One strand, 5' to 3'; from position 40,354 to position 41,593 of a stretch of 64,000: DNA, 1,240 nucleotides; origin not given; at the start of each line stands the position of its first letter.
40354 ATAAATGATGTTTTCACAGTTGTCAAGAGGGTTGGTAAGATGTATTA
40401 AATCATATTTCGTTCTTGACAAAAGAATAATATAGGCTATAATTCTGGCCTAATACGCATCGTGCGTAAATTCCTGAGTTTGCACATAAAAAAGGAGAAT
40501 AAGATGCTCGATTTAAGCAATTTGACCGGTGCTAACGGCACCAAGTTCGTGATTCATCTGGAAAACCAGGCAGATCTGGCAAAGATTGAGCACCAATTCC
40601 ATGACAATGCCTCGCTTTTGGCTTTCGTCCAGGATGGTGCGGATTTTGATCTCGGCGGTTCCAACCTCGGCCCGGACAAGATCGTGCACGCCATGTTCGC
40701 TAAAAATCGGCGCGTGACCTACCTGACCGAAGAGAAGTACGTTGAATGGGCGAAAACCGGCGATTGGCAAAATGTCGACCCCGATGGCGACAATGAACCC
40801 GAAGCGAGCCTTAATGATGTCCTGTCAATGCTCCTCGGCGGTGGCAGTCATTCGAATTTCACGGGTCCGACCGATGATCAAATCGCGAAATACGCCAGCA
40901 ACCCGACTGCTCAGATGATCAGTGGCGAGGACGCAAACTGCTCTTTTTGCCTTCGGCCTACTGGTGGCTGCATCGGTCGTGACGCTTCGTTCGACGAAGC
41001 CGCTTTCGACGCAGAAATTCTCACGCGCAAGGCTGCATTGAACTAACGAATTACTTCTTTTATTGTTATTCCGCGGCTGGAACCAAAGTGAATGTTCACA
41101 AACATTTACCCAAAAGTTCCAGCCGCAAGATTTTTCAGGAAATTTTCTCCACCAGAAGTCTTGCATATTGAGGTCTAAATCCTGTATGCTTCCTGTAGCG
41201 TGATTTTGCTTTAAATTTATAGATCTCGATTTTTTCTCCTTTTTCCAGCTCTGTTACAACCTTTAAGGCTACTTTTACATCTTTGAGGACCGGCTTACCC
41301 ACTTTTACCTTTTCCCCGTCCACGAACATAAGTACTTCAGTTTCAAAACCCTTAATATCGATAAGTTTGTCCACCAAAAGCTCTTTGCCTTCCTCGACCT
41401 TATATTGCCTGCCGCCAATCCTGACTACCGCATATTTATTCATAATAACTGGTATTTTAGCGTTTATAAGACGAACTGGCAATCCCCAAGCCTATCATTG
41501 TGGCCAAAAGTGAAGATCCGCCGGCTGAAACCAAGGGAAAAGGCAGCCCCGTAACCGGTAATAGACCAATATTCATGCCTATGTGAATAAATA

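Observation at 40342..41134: Higher-GC gene with its own consensus promoter inserted antisense inside the rplU-rpmA ribosomal protein pair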

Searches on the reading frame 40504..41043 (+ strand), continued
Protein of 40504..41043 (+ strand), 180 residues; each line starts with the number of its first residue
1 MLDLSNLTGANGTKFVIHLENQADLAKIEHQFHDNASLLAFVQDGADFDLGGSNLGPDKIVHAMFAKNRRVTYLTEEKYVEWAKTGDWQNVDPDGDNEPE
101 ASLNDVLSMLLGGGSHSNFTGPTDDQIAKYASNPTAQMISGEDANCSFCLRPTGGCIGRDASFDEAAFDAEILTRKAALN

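Call 57: fold_search(model_id=the predicted structure, library=pdb)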
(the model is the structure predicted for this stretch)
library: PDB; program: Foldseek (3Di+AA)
matches with E <= 10: 248; with E <= 0.001: 0
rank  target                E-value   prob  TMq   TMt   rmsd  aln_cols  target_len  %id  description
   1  8yfr_S                4.5e-01  0.08  0.14  0.08  14.8       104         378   15  Cryo EM structure of Komagataella phaffii Rat1-Rai1 complex bound within the RNAPII cleft (released 2024-09-25)
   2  5ize_A                7.4e-01  0.07  0.12  0.12   9.9        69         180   17  Hantaan virus L protein cap-snatching endonuclease (released 2016-06-29)
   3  3ajv_C                7.9e-01  0.11  0.15  0.17   9.7        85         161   13  Splicing endonuclease from Aeropyrum pernix (released 2010-11-17)
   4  6w20_E                8.4e-01  0.14  0.21  0.08   4.8        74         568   16  ClpAP Disengaged State bound to RepA-GFP (released 2020-05-06)
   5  4art_A                8.4e-01  0.04  0.16  0.13  16.1       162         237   16  STRUCTURE OF THE ORF273 PROTEIN FROM THE ACIDIANUS TWO-TAILED VIRUS (released 2012-10-24)
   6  9io5_G                1.0e+00  0.04  0.13  0.10  11.6        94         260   16  Cryo-EM structure of G1-ATPase dimer from Mycoplasma mobile gliding machinery (released 2025-03-12)
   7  5dgo                  1.1e+00  0.10  0.16  0.07   8.8        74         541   14  Crystal structure of cell division cycle protein 45 (Cdc45) (released 2016-05-25)
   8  2zyz_A                1.1e+00  0.15  0.14  0.26   6.4        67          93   15  Pyrobaculum aerophilum splicing endonuclease (released 2009-06-23)
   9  9iac_A                1.1e+00  0.06  0.16  0.12  15.1       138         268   11  Structure of the Argonaute-associated Cas4 family protein 1 (ACE1) from Microcystis aeruginosa (MaACE1) (released 2025-04-23)
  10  4art_B                1.1e+00  0.03  0.14  0.12  16.1       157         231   13  STRUCTURE OF THE ORF273 PROTEIN FROM THE ACIDIANUS TWO-TAILED VIRUS (released 2012-10-24)
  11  3ajv_A                1.2e+00  0.09  0.15  0.16   9.7        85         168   14  Splicing endonuclease from Aeropyrum pernix (released 2010-11-17)
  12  4ats                  1.3e+00  0.03  0.15  0.13  16.2       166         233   15  Structure of the ORF273 protein from the Acidianus two-tailed virus (released 2012-10-24)
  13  4d2q_A                1.4e+00  0.12  0.21  0.06   5.0        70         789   13  Negative-stain electron microscopy of E. coli ClpB mutant E432A (BAP form bound to ClpP) (released 2014-06-04)
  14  5izo_B                1.4e+00  0.09  0.17  0.10  10.6        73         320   15  Bacillus NanoRNase A (H103A) + 2 divalent cations + PO4 at the active site (released 2017-08-02)
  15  7zsa_4                1.4e+00  0.04  0.17  0.12  16.7       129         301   11  Yeast RNA polymerase II transcription pre-initiation complex with the +1 nucleosome and NTP (complex B) (released 2022-11-16)
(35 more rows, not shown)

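Call 58: fold_search(model_id=the predicted structure, library=viral)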
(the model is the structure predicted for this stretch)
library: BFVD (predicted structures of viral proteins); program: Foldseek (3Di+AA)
matches with E <= 10: 378; with E <= 0.001: 0
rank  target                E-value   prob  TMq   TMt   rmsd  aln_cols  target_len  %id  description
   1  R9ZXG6                3.8e-02  0.54  0.19  0.24  12.0        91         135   18  (no name in the UniProt tables at hand)
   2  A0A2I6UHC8            8.5e-02  0.12  0.15  0.11  14.2       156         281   13  (no name in the UniProt tables at hand)
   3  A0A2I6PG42            1.2e-01  0.30  0.17  0.11  12.5        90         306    9  (no name in the UniProt tables at hand)
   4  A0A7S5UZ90            1.4e-01  0.07  0.16  0.12  17.2       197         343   13  (no name in the UniProt tables at hand)
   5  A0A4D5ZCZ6            1.8e-01  0.07  0.17  0.13  17.1       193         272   13  PD-(D/E)XK endonuclease-like domain-containing protein [Burkholderia phage BcepSaruman]
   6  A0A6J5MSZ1            1.9e-01  0.21  0.16  0.11  10.4        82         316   11  Exodeoxyribonuclease 8, PDDEXK-like domain containing protein [uncultured Caudovirales phage]
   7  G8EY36                2.0e-01  0.10  0.14  0.10  17.9       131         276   14  Exonuclease [Synechococcus phage S-CAM8]
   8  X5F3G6                2.0e-01  0.08  0.18  0.14  14.9       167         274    7  Polymerase (Fragment) [Tomato spotted wilt virus (strain Brazilian Br-03)]
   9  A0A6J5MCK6            2.3e-01  0.14  0.17  0.21  14.1       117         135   14  PD-(D/E)XK endonuclease-like domain-containing protein (Fragment) [uncultured Caudovirales phage]
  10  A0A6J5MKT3            2.4e-01  0.06  0.15  0.08  14.8       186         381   16  DUF2800 domain-containing protein [uncultured Caudovirales phage]
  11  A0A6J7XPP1            2.6e-01  0.08  0.14  0.11  16.3       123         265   10  Exodeoxyribonuclease 8, PDDEXK-like domain containing protein [uncultured Caudovirales phage]
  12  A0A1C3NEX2            2.6e-01  0.06  0.18  0.11  17.6       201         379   10  (no name in the UniProt tables at hand)
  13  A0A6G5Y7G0            2.9e-01  0.06  0.16  0.04  13.3       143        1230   11  (no name in the UniProt tables at hand)
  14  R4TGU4                3.3e-01  0.21  0.14  0.19   8.9        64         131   16  PD-(D/E)XK nuclease [Halogranum tailed virus 1]
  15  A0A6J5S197            3.3e-01  0.08  0.13  0.19  13.4        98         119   17  Uncharacterized protein [uncultured Caudovirales phage]
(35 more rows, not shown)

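Call 68: find_related_loci(query=window:40504-41043:+, collection=viral_contigs, flank=5000)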
Query window:40504-41043:+ (180 aa) in viral_contigs; peptide patterns used: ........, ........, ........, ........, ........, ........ (x = any residue, [..] = any of these).
18 stretches matched a pattern, but none encodes a relative of the query by tblastn (E <= 1e-3).

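Call 69: find_related_loci(query=P0027, collection=viral_contigs, flank=5000)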
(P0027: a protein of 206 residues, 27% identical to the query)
Query P0027 (206 aa) in viral_contigs; peptide patterns used: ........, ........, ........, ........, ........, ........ (x = any residue, [..] = any of these).
93 stretches matched a pattern, but none encodes a relative of the query by tblastn (E <= 1e-3).

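Call 70: search_dna_similar(query=window:40504-41043:+, collection=phages, mode=protein, max_evalue=0.01)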
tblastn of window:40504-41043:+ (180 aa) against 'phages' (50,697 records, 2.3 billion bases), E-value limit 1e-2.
No match.

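Call 71: search_dna_similar(query=window:40504-41043:+, collection=plasmids, mode=protein, max_evalue=0.01)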
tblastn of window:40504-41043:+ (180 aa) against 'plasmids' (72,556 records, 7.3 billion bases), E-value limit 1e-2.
No match.
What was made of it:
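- No relatives were found in phage, plasmid or viral collections (calls 68-71).
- Tried and rejected: tblastn against phage and plasmid collections and IMG/VR pattern scans found no relatives (calls 68-71).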

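Call 72: search_protein_families(library=padloc, alignment_id=A2, max_evalue=0.1)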
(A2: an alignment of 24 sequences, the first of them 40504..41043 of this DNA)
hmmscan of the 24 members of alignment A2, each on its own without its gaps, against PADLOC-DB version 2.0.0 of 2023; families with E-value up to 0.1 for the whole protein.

A. member 1, window:40504-41043:+ (180 aa): 0 families

B. families by the number of members that match (of 24 scanned): 4 families
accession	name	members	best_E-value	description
PDLC04839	PDC-S04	1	0.0031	-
PDLC05042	PDC-S57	1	0.016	-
PDLC01261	Cas2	1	0.033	"CAS-I,CAS-II,CAS-III,CAS-IV,CAS-V,CAS-VI; acquisition_2"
PDLC01461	Cas7c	1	0.047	CAS-I-C; effector_G7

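Call 74: find_encoding_contigs(protein=P0011, flank=3000, max_places=2)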
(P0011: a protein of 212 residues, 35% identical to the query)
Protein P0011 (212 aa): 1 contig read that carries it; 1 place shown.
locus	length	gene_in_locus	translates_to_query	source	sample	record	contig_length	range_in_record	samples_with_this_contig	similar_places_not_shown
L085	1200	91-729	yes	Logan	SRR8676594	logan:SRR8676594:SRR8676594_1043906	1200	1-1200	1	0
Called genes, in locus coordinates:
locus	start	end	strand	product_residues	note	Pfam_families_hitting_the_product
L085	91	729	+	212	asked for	-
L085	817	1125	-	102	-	PF00829:Ribosomal_L21p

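Call 75: find_encoding_contigs(protein=P0021, flank=3000, max_places=2)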
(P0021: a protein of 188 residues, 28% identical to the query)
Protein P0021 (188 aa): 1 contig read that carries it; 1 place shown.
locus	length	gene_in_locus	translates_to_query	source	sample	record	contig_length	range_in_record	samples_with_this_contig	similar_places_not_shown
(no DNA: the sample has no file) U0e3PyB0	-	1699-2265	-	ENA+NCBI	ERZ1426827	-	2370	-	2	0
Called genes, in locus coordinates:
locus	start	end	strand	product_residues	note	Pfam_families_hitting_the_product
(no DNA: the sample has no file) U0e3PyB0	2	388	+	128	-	?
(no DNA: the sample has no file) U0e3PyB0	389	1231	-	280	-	PF02195:ParB_N, PF08535:KorB (faint), PF17762:HTH_ParB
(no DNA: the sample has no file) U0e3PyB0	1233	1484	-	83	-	PF01016:Ribosomal_L27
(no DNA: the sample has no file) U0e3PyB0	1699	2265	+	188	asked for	-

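Call 87: list_cluster_members(proteins=[window:40504-41043:+, P0017, P0003, P0006, P0009, P0014, P0021, P0027, P0010, P0024])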
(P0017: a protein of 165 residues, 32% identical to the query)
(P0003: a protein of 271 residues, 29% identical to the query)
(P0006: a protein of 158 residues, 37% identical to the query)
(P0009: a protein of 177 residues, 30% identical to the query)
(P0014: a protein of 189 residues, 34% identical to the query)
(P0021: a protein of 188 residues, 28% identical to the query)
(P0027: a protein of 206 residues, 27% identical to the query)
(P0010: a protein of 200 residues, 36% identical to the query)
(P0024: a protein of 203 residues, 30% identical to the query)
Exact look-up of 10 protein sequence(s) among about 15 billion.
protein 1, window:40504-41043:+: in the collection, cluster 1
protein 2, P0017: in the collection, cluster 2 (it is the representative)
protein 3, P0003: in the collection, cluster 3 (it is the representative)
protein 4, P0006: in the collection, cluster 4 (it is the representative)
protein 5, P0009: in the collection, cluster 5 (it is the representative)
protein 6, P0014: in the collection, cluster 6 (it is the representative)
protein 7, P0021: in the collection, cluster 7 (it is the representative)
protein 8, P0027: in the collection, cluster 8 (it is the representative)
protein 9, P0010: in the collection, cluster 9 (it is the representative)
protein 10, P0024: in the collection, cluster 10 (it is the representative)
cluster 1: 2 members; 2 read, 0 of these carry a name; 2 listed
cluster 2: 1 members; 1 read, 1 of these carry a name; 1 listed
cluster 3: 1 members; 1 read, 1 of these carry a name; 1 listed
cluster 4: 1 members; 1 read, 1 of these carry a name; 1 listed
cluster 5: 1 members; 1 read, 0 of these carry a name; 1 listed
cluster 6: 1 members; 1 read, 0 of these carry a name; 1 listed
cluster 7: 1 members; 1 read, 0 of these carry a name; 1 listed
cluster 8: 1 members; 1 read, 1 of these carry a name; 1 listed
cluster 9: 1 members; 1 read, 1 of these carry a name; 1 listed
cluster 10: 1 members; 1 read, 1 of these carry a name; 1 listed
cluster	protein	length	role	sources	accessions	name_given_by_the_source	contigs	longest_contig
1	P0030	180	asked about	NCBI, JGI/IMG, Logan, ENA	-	-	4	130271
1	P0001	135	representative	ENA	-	-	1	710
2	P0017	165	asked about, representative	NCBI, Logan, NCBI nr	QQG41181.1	MAG: hypothetical protein HYV90_03305 [Candidatus Woesebacteria bacterium]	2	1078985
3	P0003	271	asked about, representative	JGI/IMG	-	hypothetical protein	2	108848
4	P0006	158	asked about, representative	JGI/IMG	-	hypothetical protein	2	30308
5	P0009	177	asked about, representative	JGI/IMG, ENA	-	-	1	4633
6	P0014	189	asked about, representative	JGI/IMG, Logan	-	-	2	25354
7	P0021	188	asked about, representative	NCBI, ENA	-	-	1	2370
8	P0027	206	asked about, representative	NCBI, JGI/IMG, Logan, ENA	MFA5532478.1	MAG: hypothetical protein WDA13_02690 [Candidatus Shapirobacteria bacterium]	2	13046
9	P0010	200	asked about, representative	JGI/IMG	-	hypothetical protein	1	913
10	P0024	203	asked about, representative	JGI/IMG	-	proteasome lid subunit RPN8/RPN11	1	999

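Call 88: search_protein_families(library=pfam, proteins=[P0024, P0010, P0003], max_evalue=10)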
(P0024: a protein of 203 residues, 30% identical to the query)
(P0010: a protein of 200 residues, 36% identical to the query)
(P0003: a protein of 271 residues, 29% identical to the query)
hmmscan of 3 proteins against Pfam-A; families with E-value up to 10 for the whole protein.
P0024 (203 aa): 0 families

P0010 (200 aa): 0 families

P0003 (271 aa): 2 families
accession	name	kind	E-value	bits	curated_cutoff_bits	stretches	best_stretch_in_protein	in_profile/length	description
PF20915.2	VPg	-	0.019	15.3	27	1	162-180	4-22/61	Viral genome-linked protein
PF01483.27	P_proprotein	-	0.089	13.3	21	1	100-132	21-51/86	Proprotein convertase P-domain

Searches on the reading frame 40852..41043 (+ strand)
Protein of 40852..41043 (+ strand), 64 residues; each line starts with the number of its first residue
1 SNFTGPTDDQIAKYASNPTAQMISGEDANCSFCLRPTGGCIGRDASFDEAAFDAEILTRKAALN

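Call 82: search_solved_structures(query=A4, max_evalue=10)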
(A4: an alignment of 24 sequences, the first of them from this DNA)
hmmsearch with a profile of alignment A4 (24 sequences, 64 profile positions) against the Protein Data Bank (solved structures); distinct sequences matched with E-value up to 10: 7.
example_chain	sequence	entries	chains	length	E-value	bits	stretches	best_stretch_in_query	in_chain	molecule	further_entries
9u78_A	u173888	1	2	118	0.00073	22.7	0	9-26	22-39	Single Chain Protein of De Novo Designed Helix Bundles-4EH2 with KDPV Loop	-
5ulh_C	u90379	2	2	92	0.99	12.7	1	13-39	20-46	E3 ubiquitin-protein ligase RNF165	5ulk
5d0k_C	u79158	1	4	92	0.99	12.7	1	13-39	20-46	RING finger protein 165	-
5d0m_C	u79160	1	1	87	1.1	12.6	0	24-39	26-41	RING finger protein 165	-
9n1f_A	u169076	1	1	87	1.1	12.6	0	24-39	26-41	E3 ubiquitin-protein ligase ARK2C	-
9qal_A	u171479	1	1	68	3.1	11.1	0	25-39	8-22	E3 ubiquitin-protein ligase ARK2C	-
9kh2_A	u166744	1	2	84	6.3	10.1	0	17-37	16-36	Zinc finger and BTB domain-containing protein 20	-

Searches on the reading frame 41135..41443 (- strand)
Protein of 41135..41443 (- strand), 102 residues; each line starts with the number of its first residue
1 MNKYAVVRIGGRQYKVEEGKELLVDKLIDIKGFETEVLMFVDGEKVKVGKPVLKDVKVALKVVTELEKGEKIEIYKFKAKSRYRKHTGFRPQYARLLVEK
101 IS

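Call 4: search_protein_families(library=pfam, proteins=[window:41135-41443:-], max_evalue=1)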
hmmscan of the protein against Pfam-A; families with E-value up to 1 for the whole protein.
window:41135-41443:- (102 aa): 4 families
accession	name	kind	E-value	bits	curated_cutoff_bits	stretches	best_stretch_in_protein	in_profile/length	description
PF00829.26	Ribosomal_L21p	-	7.5e-23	81.1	27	1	4-101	2-99/99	Ribosomal prokaryotic L21 protein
PF01455.23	HupF_HypC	-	0.037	14.6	28.5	1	27-74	18-64/65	HupF/HypC family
PF15813.10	DUF4708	-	0.095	12.4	27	1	2-76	113-185/274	Domain of unknown function (DUF4708)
PF13625.11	Helicase_C_3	-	0.22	12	34.2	1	49-83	12-46/125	Helicase conserved C-terminal domain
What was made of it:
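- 41135..41443 (-): rplU (ribosomal protein bL21), 102 aa. Pfam PF00829 E 7.5e-23 (call 4)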

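Call 16: find_related_loci(query=window:41135-41443:-, collection=genome_contigs, flank=6000)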
Query window:41135-41443:- (102 aa) in genome_contigs; peptide patterns used: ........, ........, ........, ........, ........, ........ (x = any residue, [..] = any of these).
153 stretches matched a pattern; 16 encode a relative of the query (tblastn E <= 1e-3); 16 distinct loci.
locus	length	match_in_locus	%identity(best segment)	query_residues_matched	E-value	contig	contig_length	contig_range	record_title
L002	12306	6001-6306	96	1-102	9e-61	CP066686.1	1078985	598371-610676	MAG: Candidatus Woesebacteria bacterium isolate NC_groundwater_442_Ag_B-0.1um_40_41 chromosome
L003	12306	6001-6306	91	1-102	4e-58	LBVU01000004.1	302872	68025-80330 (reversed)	MAG: Candidatus Woesebacteria bacterium GW2011_GWB1_39_10 UT17_C0004, whole genome shotgun sequence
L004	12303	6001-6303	76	1-101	3e-49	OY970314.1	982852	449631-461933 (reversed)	MAG: Candidatus Woesebacteria bacterium isolate MFD01299.bin.c.5 genome assembly, chromosome: 1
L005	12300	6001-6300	78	3-102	7e-49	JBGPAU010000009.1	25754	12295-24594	MAG: Patescibacteria group bacterium isolate OBJ_0618_130150_121 k141_4447979_length_25754_cov_13.0000, whole genome sho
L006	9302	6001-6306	75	1-102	1e-48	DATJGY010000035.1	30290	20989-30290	MAG TPA_asm: Alphaproteobacteria bacterium isolate SMAG_U15498 k141_2364700, whole genome shotgun sequence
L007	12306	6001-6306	76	1-102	5e-48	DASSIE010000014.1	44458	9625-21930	MAG TPA_asm: Patescibacteria group bacterium isolate SMAG_U1079 k141_1204917, whole genome shotgun sequence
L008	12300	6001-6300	75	3-102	3e-45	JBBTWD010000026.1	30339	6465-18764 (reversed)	MAG: Patescibacteria group bacterium isolate H43-bin018_1 H43_bin018_1_000000000026, whole genome shotgun sequence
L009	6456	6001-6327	71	1-101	2e-45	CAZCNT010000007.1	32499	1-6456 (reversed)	MAG TPA_asm: uncultured Gammaproteobacteria bacterium isolate SRP050083_co1_418 genome assembly, contig: NODE_470_length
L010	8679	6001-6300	72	3-102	2e-45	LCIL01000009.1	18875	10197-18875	MAG: Candidatus Woesebacteria bacterium GW2011_GWA1_44_23 UW47_C0009, whole genome shotgun sequence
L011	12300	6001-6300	69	3-102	4e-43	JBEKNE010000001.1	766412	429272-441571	MAG: Candidatus Microgenomates bacterium isolate SPRUCE 40 SPRUCE_40_1, whole genome shotgun sequence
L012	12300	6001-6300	64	2-102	4e-41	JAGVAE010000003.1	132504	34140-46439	MAG: Candidatus Woesebacteria bacterium isolate DeMMO6_57 c_000000002905, whole genome shotgun sequence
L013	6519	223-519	73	3-102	2e-41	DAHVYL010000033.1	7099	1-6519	MAG TPA_asm: Candidatus Woesebacteria bacterium isolate clean783 NODE_33_length_7099_cov_3.899459, whole genome shotgun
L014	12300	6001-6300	73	3-102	4e-39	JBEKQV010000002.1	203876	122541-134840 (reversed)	MAG: Candidatus Microgenomates bacterium isolate SPRUCE 496 SPRUCE_496_2, whole genome shotgun sequence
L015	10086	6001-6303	72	1-102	6e-44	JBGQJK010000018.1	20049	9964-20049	MAG: Patescibacteria group bacterium isolate OBJ2_061818_070_25 k141_974325_length_20049_cov_8.0000, whole genome shotgu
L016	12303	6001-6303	41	4-102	7e-16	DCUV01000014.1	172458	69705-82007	MAG TPA_asm: Spirochaetia bacterium UBA2205 UBA2205_contig_22802, whole genome shotgun sequence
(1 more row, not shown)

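Call 42: search_protein_families(library=pfam, proteins=[L011:6311-6763:-, L012:6300-7223:-], max_evalue=0.1)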
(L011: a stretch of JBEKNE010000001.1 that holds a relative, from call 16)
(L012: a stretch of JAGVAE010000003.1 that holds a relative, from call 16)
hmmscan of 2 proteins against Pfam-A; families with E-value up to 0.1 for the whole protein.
L011:6311-6763:- (150 aa): 0 families

L012:6300-7223:- (307 aa): 0 families
